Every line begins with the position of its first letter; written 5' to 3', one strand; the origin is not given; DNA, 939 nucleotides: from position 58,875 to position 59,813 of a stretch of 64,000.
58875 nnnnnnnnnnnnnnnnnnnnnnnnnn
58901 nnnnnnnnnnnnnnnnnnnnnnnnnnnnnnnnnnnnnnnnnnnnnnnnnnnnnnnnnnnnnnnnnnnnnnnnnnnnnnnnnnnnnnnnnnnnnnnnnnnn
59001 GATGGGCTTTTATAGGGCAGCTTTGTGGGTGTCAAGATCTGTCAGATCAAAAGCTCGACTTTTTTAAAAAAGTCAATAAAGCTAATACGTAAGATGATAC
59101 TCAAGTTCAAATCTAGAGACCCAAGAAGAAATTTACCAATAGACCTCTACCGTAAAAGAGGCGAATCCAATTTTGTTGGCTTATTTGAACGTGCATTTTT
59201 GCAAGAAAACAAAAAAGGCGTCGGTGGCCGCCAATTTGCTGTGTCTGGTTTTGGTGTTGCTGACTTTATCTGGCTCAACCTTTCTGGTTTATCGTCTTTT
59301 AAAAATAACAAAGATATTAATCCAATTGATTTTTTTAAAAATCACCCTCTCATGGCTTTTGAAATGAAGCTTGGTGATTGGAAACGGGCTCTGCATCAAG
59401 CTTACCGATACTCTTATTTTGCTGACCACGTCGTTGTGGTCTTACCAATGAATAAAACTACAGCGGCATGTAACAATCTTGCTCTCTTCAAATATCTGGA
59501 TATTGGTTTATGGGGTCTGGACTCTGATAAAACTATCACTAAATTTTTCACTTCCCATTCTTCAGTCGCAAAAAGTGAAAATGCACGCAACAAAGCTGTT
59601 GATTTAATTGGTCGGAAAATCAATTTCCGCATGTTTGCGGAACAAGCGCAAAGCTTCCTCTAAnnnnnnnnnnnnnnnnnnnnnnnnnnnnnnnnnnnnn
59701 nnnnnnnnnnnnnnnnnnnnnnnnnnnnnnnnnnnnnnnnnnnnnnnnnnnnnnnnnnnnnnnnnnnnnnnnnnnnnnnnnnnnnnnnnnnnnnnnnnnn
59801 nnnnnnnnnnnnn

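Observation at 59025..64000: AT-rich defence-island candidate: fused HsdM-HsdS methyltransferase/specificity protein next to a eukaryotic-type Ser/Thr kinase and two unknown genes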

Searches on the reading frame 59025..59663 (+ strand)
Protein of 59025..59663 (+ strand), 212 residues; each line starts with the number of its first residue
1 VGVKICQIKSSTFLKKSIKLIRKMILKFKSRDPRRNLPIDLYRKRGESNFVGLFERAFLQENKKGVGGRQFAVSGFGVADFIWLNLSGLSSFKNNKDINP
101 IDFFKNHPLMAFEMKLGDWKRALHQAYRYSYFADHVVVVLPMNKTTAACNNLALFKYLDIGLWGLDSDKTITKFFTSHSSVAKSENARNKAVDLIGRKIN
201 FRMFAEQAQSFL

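Call 4: search_protein_families(library=pfam, proteins=[window:59025-59663:+], max_evalue=0.1)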
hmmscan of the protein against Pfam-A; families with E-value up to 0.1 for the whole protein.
window:59025-59663:+ (212 aa): 0 families

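Call 5: search_protein_families(library=padloc, proteins=[window:59025-59663:+], max_evalue=0.1)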
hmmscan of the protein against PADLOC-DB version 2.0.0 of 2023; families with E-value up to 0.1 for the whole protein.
window:59025-59663:+ (212 aa): 0 families

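Call 7: search_protein_families(library=ncbifam, proteins=[window:59025-59663:+], max_evalue=0.1)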
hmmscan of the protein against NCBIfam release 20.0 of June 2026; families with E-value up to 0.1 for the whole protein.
window:59025-59663:+ (212 aa): 0 families

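Call 8: search_protein_families(library=phrogs, proteins=[window:59025-59663:+], max_evalue=0.1)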
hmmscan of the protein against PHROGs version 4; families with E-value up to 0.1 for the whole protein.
window:59025-59663:+ (212 aa): 1 family
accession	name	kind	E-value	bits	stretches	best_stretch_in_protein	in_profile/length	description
phrog_22231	-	unknown function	0.053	14.2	0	82-131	107-157/254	-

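Call 27: find_homologous_proteins(query=window:59025-59663:+, max_evalue=0.001)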
Query window:59025-59663:+ (212 aa): 172 proteins with E <= 0.001 among 293 candidates; the best 120 are listed.
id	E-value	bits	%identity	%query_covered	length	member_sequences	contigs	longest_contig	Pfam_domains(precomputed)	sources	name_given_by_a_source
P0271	2.5e-122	425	100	89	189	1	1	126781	-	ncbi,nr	ncbi:MAG: hypothetical protein HQM15_01265 [Deltaproteobacteria bacterium]|nr:hypothetical protein [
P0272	2.6e-100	353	84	89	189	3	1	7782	-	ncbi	ncbi:MAG: hypothetical protein ABIE74_07595 [Pseudomonadota bacterium]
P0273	6.5e-93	328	78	89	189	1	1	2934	-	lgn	-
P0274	1.9e-88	314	75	89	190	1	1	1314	-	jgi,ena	-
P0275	8.8e-83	295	68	89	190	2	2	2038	-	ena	-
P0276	7.3e-73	263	65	87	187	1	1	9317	-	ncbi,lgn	-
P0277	2.2e-48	183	51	88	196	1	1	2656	-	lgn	-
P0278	9.8e-47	178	49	89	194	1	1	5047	-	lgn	-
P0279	4.7e-45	172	51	84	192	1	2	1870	-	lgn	-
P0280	6.6e-45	172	49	83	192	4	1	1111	-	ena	-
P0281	8.3e-44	168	45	83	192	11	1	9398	-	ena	-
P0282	1.3e-43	167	47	83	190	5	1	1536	-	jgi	jgi:hypothetical protein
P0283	3.2e-43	166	45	83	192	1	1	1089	-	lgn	-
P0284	4.9e-43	166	48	83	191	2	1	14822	-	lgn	-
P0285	5.7e-43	165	47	85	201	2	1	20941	-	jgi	jgi:hypothetical protein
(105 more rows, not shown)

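Call 37: predict_structure(alignment_id=A2)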
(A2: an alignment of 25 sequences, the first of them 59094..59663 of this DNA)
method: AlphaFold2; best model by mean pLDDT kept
length: 189 residues; sequences in the alignment: 25
mean_pLDDT: 86.8   pTM: 0.84
mean pLDDT of the five models: 86.8, 86.1, 85.0, 84.7, 84.6
residues with pLDDT >= 90: 119; 70-90: 36; 50-70: 31; < 50: 3
segments of 3 or more residues with pLDDT < 50: 187-189
pLDDT, mean of each block of 10 residues (from residue 1): 75 63 87 95 93 94 78 75 94 94 97 97 97 97 96 92 95 77 50
secondary structure, 60 per line:
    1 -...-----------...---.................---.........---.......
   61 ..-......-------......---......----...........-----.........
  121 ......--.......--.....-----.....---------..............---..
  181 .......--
elements in order: E2-4 H22-38 E42-50 E54-62 H64-69 H77-82 E86-91 H96-106 E112-118 H119-126 H129-135 E138-142 E148-152 H162-175 H179-187

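Call 72: search_protein_families(library=pfam, alignment_id=A2, max_evalue=10)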
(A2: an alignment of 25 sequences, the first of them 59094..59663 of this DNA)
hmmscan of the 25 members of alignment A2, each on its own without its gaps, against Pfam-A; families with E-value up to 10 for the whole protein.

A. member 1, window:59094-59663:+ (189 aa): 0 families

B. families by the number of members that match (of 25 scanned): 6 families
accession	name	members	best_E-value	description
PF00216.26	Bac_DNA_binding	2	0.2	Bacterial DNA-binding protein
PF12133.13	bCoV_NS6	1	0.13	Betacoronavirus NS6 protein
PF04802.21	PP4R3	1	0.15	Phosphatase 4 regulatory subunit 3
PF21029.3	RMC1_N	1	0.19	Regulator of MON1-CCZ1 complex, N-terminal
PF07365.17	Toxin_8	1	0.19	Alpha conotoxin precursor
PF21079.2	GDH_HM2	1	0.23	Glutamate dehydrogenase, helical motif 2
